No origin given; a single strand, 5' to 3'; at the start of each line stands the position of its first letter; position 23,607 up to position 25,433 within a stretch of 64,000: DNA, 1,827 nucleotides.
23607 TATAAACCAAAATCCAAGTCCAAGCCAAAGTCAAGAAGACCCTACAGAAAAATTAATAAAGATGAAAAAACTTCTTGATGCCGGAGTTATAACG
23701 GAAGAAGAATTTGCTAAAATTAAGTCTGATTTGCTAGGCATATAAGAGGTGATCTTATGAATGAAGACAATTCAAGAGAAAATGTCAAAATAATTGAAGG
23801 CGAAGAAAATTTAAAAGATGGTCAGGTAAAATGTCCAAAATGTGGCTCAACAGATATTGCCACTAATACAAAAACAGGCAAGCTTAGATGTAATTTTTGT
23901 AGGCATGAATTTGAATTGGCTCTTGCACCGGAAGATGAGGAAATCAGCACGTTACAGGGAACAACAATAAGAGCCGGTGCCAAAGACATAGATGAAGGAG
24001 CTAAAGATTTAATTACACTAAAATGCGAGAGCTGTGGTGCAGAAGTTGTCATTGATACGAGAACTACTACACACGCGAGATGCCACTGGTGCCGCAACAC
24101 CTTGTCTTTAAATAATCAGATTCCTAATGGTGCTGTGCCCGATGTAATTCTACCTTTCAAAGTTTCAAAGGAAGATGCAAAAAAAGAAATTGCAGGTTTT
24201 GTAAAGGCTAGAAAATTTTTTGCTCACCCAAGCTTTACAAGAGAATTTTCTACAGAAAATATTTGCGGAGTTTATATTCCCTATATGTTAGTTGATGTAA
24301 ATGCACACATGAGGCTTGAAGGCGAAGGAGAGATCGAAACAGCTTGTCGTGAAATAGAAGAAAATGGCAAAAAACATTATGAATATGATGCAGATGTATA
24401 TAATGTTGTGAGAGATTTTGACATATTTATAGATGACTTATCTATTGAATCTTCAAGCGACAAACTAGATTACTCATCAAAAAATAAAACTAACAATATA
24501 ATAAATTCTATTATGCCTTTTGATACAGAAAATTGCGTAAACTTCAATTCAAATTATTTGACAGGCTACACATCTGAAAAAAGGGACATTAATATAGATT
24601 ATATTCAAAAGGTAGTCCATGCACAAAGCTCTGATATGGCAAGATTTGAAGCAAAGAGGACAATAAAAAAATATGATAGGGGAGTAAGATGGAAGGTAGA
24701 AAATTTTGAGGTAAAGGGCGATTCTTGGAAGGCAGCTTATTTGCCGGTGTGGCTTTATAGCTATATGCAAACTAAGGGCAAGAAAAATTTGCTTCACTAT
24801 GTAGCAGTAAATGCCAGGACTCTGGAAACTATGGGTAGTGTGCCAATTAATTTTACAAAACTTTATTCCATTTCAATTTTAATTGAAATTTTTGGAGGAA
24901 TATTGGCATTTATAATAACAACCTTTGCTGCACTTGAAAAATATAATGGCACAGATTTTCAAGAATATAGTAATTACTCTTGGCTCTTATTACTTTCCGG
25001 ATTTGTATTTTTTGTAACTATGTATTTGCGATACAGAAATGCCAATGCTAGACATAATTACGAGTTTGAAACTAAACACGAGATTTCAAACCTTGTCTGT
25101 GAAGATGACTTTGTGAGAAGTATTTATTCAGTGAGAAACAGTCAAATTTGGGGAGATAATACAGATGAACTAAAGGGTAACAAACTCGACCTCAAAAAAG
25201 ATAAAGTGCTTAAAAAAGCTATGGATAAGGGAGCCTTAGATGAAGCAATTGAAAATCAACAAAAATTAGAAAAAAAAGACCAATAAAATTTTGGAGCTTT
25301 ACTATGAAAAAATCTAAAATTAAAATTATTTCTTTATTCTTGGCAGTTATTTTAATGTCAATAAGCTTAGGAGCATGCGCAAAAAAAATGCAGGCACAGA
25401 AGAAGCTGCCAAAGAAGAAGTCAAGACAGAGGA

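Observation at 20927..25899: Five-gene envelope operon: SLH anchor, amine-oxidase-N stalk protein, SPFH/SHOCT protein, double zinc-ribbon membrane protein and lipoprotein, a PspA-less YdjI/G/H-like module joined to wall-binding proteins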

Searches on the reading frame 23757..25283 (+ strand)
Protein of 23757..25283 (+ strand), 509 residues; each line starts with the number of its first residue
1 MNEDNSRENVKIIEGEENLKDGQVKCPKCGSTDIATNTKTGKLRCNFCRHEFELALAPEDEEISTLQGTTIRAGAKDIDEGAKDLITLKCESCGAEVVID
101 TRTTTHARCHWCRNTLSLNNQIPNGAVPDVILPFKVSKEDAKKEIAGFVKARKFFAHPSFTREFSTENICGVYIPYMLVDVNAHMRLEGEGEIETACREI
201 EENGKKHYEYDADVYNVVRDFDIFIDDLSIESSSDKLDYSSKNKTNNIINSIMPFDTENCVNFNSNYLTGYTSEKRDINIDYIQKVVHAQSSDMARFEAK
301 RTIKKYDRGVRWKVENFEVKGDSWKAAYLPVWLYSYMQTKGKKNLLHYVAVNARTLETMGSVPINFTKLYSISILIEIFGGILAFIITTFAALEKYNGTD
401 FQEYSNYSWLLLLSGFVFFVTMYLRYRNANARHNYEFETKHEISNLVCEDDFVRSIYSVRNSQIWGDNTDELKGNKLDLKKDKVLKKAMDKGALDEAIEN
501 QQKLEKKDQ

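Call 4: search_protein_families(library=pfam, proteins=[window:23757-25283:+], max_evalue=0.1)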
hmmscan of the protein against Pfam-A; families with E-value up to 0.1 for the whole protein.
window:23757-25283:+ (509 aa): 13 families
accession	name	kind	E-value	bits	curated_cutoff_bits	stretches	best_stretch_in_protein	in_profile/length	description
PF08271.17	Zn_Ribbon_TF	-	0.00011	22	29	1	25-48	2-25/43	TFIIB zinc-binding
PF13248.11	Zn_ribbon_3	-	0.0011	18.8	27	1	15-30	9-23/26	zinc-ribbon domain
PF12760.12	Zn_ribbon_IS1595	-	0.0027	18.1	25.4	1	22-50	18-45/46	Transposase zinc-ribbon domain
PF22191.2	IBR_1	-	0.005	17.1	27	1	24-52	4-31/47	IBR domain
PF05129.18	Zn_ribbon_Elf1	-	0.0053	17.3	29.8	1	22-63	21-67/79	Transcription elongation factor Elf1 like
PF07191.17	Zn_ribbon_6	-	0.0055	17.1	25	0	25-55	2-29/67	Double zinc ribbon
PF06467.20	zf-FCS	-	0.0076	16.5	22.4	0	105-122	3-21/39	MYM-type Zinc finger with FCS sequence motif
PF01667.23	Ribosomal_S27e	-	0.024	14.8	24.5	0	86-116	6-36/55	Ribosomal protein S27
PF23451.1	Zn_ribbon_PaaD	-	0.024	14.7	27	1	18-52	9-49/53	PaaD zinc beta ribbon domain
PF06044.18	DpnI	-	0.024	14.7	26.7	1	19-56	27-67/183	Dam-replacing family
PF10122.14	Zn_ribbon_Com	-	0.031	14.2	22.9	0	21-31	22-32/52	Mu-like prophage protein Com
PF09723.15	Zn_ribbon_8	-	0.039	14.4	34.4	0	22-33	25-36/41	Zinc ribbon domain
PF18551.6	TackOD1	-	0.084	12.8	32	0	25-118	90-175/188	Thaumarchaeal output domain 1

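Call 5: search_protein_families(library=ncbifam, proteins=[window:23757-25283:+], max_evalue=0.1)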
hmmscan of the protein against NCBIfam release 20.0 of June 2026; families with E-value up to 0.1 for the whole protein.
window:23757-25283:+ (509 aa): 9 families
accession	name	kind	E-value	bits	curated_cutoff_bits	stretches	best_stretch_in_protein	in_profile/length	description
NF001629.0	PRK00415.1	equivalog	8.6e-07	28.4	70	1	82-116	9-43/62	30S ribosomal protein S27e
NF047912.1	ECs_2282_CxxC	subfamily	0.00046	20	37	1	24-52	3-37/60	ECs_2282 family putative zinc-binding protein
NF001607.0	PRK00398.1-4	equivalog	0.0013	18.4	89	1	89-112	11-34/53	DNA-directed RNA polymerase subunit P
TIGR00595.1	priA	equivalog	0.0013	17.4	230.35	0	87-149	225-285/509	replication restart helicase PriA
NF047723.1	TransFacS4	equivalog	0.0055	17.2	120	2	26-113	4-87/90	transcription factor S4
NF040849.1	tRNAmod_TiaS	equivalog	0.025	13.1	600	1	8-60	338-387/422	tRNA(Ile2) 2-agmatinylcytidine synthetase TiaS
NF053706.1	PrRKinActvMcsABac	equivalog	0.026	14.3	210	0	17-58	71-111/182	protein-arginine kinase activator protein McsA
TIGR02605.1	CxxC_CxxC_SSSS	subfamily_domain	0.057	13.5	31.3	0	22-34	25-37/52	FmdB family zinc ribbon protein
NF003067.0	PRK03988.1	equivalog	0.066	13.1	129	0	23-48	102-129/138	translation initiation factor IF-2 subunit beta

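Call 6: find_encoding_contigs(protein=window:23757-25283:+, flank=6000, max_places=8)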
Protein window:23757-25283:+ (509 aa): 2 contigs read that carry it; 1 place shown.
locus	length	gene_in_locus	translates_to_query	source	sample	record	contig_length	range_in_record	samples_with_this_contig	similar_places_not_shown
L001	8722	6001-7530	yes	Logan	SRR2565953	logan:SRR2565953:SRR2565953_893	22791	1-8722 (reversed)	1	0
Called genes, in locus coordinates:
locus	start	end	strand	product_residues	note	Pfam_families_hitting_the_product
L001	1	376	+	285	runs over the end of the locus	PF16745:RsgA_N, PF03193:RsgA_GTPase, PF01926:MMR_HSR1 (weak)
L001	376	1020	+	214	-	PF00834:Ribul_P_3_epim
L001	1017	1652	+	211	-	PF04263:TPK_catalytic, PF04265:TPK_B1_binding (weak)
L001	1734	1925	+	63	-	PF00830:Ribosomal_L28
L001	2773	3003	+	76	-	-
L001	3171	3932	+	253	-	PF00395:SLH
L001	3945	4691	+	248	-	PF07833:Cu_amine_oxidN1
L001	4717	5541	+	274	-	PF13421:Band_7_1 (weak)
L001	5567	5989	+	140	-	PF09851:SHOCT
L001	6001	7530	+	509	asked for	-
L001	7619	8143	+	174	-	PF16729:DUF5067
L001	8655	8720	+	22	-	?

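Call 12: find_homologous_proteins(query=window:23757-25283:+, max_evalue=0.001)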
Query window:23757-25283:+ (509 aa): 6319 proteins with E <= 0.001 among 8000 candidates; the best 120 are listed.
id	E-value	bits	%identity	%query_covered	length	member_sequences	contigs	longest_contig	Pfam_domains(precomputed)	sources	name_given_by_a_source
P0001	0.0e+0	1167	100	100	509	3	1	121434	-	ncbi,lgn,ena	-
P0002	0.0e+0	1023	87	100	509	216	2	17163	-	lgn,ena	-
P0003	2.2e-256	870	72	100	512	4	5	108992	-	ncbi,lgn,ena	-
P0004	9.3e-254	861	75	97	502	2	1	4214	-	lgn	-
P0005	1.5e-253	860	72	99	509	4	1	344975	PF08271.18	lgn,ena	-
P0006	1.6e-253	860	72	99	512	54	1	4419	-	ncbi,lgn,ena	-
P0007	1.9e-252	857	72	99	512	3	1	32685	-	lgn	-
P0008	2.4e-252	856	72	99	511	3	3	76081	-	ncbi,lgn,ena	-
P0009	7.0e-252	855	73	99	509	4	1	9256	-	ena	-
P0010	1.0e-250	851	71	100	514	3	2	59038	PF08271.18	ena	-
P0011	5.8e-248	842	71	99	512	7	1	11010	-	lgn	-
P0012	2.1e-247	840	71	100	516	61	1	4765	-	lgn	-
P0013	5.9e-246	835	71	99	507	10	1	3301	-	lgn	-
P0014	9.8e-246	835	71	99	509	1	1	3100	PF08271.18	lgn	-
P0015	3.1e-245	833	69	100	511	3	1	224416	-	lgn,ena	-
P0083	9.0e-199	680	63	91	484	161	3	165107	-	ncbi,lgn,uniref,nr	ncbi:PDDEXK family nuclease [Aedoeadaptatus acetigenes]|uniref:TFIIB-type zinc ribbon-containing pro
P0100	3.3e-182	625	59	91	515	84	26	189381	PF08271.18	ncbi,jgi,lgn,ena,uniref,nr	ncbi:TFIIB-type zinc ribbon-containing protein [Mogibacterium timidum]|uniref:TFIIB zinc-binding dom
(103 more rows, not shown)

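Call 14: find_encoding_contigs(protein=P0002, flank=7000, max_places=4)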
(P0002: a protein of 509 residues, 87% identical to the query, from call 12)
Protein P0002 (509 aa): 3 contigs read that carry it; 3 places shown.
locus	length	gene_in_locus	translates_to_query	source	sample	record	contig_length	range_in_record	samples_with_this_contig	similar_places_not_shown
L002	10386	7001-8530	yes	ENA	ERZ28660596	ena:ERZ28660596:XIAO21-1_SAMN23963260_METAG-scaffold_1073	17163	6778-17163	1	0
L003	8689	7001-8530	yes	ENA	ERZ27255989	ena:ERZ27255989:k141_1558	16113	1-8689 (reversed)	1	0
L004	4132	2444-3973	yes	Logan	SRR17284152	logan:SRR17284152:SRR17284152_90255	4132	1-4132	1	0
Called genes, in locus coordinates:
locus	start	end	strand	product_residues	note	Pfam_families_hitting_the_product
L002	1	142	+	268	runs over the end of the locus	-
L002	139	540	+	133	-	PF08797:HIRAN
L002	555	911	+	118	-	-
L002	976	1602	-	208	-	PF00072:Response_reg, PF13412:HTH_24 (faint), PF00196:GerE, PF08281:Sigma70_r4_2 (weak)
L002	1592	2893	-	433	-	-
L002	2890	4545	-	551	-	-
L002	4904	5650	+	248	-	PF07833:Cu_amine_oxidN1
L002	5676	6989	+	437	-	PF13421:Band_7_1 (weak), PF09851:SHOCT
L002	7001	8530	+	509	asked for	-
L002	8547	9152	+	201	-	PF16729:DUF5067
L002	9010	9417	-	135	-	-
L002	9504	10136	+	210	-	PF03703:bPH_2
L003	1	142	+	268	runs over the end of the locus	-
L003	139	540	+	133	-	PF08797:HIRAN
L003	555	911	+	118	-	-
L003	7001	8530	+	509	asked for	-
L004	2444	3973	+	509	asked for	-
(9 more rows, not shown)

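Call 15: find_encoding_contigs(protein=P0100, flank=8000, max_places=3)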
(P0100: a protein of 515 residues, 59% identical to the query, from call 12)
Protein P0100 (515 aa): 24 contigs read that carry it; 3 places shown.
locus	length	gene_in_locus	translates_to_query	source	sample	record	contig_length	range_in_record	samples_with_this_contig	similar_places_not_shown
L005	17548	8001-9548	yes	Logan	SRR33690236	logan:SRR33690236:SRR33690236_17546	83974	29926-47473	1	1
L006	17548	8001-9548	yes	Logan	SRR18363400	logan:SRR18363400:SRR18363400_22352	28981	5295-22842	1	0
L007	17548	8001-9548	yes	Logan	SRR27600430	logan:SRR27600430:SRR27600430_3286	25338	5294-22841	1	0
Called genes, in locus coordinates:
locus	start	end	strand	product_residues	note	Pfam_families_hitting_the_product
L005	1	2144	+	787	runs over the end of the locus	PF02190:LON_substr_bdg, PF13191:AAA_16 (faint), PF00004:AAA, PF07728:AAA_5, PF22667:Lon_lid, PF05362:Lon_C, PF13541:ChlI (weak)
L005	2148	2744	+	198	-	PF01926:MMR_HSR1, PF02421:FeoB_N, PF03193:RsgA_GTPase (faint), PF00350:Dynamin_N (faint), PF00009:GTP_EFTU (weak)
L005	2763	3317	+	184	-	PF00156:Pribosyltran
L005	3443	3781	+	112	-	-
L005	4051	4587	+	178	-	PF28549:NDPSase_N (faint), PF00293:NUDIX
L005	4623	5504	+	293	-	PF02899:Phage_int_SAM_1, PF13495:Phage_int_SAM_4, PF00589:Phage_integrase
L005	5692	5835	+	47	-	-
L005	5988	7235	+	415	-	PF13421:Band_7_1, PF09851:SHOCT (weak)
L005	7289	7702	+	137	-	-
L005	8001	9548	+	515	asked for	PF08271:Zn_Ribbon_TF (weak)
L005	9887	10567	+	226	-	-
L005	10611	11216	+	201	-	-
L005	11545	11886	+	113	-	PF01245:Ribosomal_L19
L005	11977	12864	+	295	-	PF03193:RsgA_GTPase (weak), PF01926:MMR_HSR1, PF02421:FeoB_N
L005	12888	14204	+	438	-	PF01351:RNase_HII, PF01693:Cauli_VI, PF00075:RNase_H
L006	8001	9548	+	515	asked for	PF08271:Zn_Ribbon_TF (weak)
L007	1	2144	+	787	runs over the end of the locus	PF02190:LON_substr_bdg, PF13191:AAA_16 (faint), PF00004:AAA, PF07728:AAA_5, PF22667:Lon_lid, PF05362:Lon_C, PF13541:ChlI (weak)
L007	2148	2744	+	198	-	PF01926:MMR_HSR1, PF02421:FeoB_N, PF03193:RsgA_GTPase (faint), PF00350:Dynamin_N (faint), PF00009:GTP_EFTU (weak)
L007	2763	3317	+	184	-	PF00156:Pribosyltran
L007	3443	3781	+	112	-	-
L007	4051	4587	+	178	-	PF28549:NDPSase_N (faint), PF00293:NUDIX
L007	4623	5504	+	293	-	PF02899:Phage_int_SAM_1, PF13495:Phage_int_SAM_4, PF00589:Phage_integrase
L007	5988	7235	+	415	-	PF13421:Band_7_1, PF09851:SHOCT (weak)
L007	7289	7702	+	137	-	-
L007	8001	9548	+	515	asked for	PF08271:Zn_Ribbon_TF (weak)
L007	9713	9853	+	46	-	PF14471:DUF4428 (weak)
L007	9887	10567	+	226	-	-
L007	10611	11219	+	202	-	-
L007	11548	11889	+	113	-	PF01245:Ribosomal_L19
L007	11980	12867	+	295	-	PF03193:RsgA_GTPase (weak), PF01926:MMR_HSR1, PF02421:FeoB_N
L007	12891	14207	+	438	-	PF01351:RNase_HII, PF01693:Cauli_VI, PF00075:RNase_H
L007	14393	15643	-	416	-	PF09338:Gly_reductase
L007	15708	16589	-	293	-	PF00126:HTH_1, PF03466:LysR_substrate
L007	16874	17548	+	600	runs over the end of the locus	PF09338:Gly_reductase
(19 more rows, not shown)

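Call 16: find_encoding_contigs(protein=P0083, flank=8000, max_places=3)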
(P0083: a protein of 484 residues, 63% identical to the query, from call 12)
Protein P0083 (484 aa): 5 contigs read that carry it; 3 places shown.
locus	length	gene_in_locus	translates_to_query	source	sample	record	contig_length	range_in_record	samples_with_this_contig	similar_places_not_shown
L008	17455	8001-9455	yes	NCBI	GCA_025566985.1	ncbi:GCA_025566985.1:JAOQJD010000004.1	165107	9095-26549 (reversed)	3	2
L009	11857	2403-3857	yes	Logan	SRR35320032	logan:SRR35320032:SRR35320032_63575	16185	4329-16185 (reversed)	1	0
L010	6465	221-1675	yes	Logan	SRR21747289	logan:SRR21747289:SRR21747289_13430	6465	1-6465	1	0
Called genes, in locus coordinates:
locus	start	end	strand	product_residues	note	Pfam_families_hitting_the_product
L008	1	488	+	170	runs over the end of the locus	PF00333:Ribosomal_S5, PF03719:Ribosomal_S5_C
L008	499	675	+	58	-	PF00327:Ribosomal_L30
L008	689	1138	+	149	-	PF00828:Ribosomal_L27A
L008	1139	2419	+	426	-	PF00344:SecY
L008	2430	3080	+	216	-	PF00406:ADK, PF13207:AAA_17, PF05191:ADK_lid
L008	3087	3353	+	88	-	-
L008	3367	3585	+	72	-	PF01176:eIF-1a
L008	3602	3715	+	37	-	PF00444:Ribosomal_L36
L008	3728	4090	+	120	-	PF00416:Ribosomal_S13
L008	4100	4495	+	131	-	PF00411:Ribosomal_S11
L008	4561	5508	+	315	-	PF01193:RNA_pol_L, PF01000:RNA_pol_A_bac, PF03118:RNA_pol_A_CTD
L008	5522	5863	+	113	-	PF01196:Ribosomal_L17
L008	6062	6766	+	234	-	PF00395:SLH (faint)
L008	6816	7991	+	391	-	PF13421:Band_7_1 (weak), PF09851:SHOCT (weak)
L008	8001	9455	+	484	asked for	-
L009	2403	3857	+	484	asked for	-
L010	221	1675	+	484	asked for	-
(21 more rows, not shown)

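Call 37: search_protein_families(library=padloc, proteins=[L002:5676-6986:+, window:23757-25283:+, L002:8547-9149:+], max_evalue=0.01)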
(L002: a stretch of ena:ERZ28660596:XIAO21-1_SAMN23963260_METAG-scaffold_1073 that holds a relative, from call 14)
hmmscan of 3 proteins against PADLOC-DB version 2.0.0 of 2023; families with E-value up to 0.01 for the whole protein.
L002:5676-6986:+ (437 aa): 0 families

window:23757-25283:+ (509 aa): 0 families

L002:8547-9149:+ (201 aa): 0 families

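Call 38: find_related_loci(query=A2, collection=metagenome_contigs, flank=8000)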
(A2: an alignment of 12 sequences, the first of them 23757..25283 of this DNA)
Query A2 (509 aa) in metagenome_contigs; peptide patterns used: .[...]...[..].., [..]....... (x = any residue, [..] = any of these).
600 stretches matched a pattern (row limit reached: there are more); 191 encode a relative of the query (tblastn E <= 1e-3); the best 80 are kept; 80 distinct loci.
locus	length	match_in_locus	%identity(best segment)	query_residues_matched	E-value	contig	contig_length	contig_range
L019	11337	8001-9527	88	1-509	0e+0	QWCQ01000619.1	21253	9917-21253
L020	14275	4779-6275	69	6-504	0e+0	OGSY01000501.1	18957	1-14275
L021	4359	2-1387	68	43-504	0e+0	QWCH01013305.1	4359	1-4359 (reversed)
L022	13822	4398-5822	62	1-477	0e+0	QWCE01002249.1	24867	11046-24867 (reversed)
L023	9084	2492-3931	62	1-480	0e+0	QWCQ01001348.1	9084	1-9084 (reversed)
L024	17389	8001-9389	63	15-477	0e+0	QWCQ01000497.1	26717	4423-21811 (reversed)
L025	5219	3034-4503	57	11-504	0e+0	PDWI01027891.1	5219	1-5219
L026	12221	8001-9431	57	14-505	0e+0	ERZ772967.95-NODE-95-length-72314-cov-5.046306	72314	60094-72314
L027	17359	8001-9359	59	15-477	0e+0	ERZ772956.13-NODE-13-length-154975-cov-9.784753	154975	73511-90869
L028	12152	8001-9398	57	1-475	0e+0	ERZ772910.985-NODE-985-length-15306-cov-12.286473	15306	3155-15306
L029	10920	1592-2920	59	21-474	0e+0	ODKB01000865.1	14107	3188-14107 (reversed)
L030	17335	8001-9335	59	21-476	0e+0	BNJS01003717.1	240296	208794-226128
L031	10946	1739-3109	58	9-474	0e+0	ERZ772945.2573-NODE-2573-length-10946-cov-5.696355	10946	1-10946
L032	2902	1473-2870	57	1-475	0e+0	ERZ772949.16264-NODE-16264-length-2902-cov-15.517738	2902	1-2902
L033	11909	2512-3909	57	1-475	0e+0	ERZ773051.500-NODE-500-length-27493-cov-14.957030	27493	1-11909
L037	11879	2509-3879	58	9-474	0e+0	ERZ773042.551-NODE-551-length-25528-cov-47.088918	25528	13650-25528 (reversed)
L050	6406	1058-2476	54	12-498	1e-177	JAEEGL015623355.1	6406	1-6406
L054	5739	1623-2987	57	9-475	2e-177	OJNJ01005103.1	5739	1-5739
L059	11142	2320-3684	56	9-475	1e-173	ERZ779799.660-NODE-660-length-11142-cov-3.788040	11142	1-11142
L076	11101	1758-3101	54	12-474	3e-169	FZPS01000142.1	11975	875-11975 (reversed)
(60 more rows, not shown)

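Call 43: search_protein_families(library=pfam, proteins=[L050:2538-3107:+, L076:3196-4128:+, L007:7289-7699:+, L054:3082-3945:+, L007:10611-11216:+, L059:4661-5503:+, L021:1797-3263:+, L037:4124-4489:+], max_evalue=0.01)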
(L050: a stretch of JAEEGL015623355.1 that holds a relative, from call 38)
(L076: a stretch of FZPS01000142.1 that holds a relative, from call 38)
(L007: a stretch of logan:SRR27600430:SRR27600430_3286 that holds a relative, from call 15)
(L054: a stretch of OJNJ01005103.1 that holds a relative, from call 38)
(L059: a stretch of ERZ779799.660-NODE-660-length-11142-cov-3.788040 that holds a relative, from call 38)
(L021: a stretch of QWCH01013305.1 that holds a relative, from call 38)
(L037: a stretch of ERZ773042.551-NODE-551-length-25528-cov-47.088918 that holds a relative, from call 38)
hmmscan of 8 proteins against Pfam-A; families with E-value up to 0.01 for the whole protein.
L050:2538-3107:+ (190 aa): 1 family
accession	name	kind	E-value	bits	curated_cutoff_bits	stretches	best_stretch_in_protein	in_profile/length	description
PF23451.1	Zn_ribbon_PaaD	-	0.0048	17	27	0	151-171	5-25/53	PaaD zinc beta ribbon domain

L076:3196-4128:+ (311 aa): 5 families
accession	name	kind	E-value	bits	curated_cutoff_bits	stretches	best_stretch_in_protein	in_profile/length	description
PF04893.22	Yip1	-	9.3e-08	32.6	28.6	1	129-282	26-166/173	Yip1 domain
PF24463.1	DUF7577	-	7.3e-06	25.9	28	1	2-25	4-27/27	Domain of unknown function (DUF7577)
PF12773.13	DZR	-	8.4e-05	23.1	27.3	1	3-25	1-23/45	Double zinc ribbon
PF13240.11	Zn_Ribbon_1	-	8.4e-05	22.7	25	1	3-24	2-23/23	zinc-ribbon domain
PF13248.11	Zn_ribbon_3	-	0.0018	18.2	27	1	2-22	4-24/26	zinc-ribbon domain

L007:7289-7699:+ (137 aa): 0 families

L054:3082-3945:+ (288 aa): 1 family
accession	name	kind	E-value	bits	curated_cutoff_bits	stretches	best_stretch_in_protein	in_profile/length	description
PF14471.11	DUF4428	-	3.4e-07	30.5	27.8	1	8-46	1-38/51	Domain of unknown function (DUF4428)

L007:10611-11216:+ (202 aa): 0 families

L059:4661-5503:+ (281 aa): 2 families
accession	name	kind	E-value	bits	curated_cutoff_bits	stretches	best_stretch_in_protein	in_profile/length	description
PF07787.17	TMEM43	-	1.4e-18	67.6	23.3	1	101-275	31-214/250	Transmembrane protein 43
PF05739.25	SNARE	-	0.0034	17.8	26.8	1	232-263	22-53/53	SNARE domain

L021:1797-3263:+ (489 aa): 0 families

L037:4124-4489:+ (122 aa): 0 families

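Call 44: search_protein_representatives(protein=window:23757-25283:+)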
Query: 509 residues. Proteins with E-value up to 0.001 (for the whole library): 3594; up to 1e-10: 1733; up to 1e-30: 207. The best 150 are listed.
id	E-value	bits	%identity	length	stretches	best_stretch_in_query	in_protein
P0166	1.9e-162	558.1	55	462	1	5-471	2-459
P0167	6.5e-157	539.9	55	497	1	9-475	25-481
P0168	3.4e-148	511.1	52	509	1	4-476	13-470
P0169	2.9e-147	508.1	50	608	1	7-478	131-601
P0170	2.5e-145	501.7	51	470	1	12-475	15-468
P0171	4.2e-140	484.4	51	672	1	12-476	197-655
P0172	7.3e-137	473.8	50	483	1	6-470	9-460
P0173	4.0e-135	468.0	47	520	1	19-476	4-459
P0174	6.6e-134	464.0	48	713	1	18-474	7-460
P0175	9.1e-127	440.5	49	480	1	25-477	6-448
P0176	3.8e-122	425.2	48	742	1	12-475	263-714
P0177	9.2e-122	424.0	47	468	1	11-481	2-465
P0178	3.1e-120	418.9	48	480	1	21-474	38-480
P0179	2.8e-119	415.8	45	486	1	21-475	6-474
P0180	4.9e-119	414.9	45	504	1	6-487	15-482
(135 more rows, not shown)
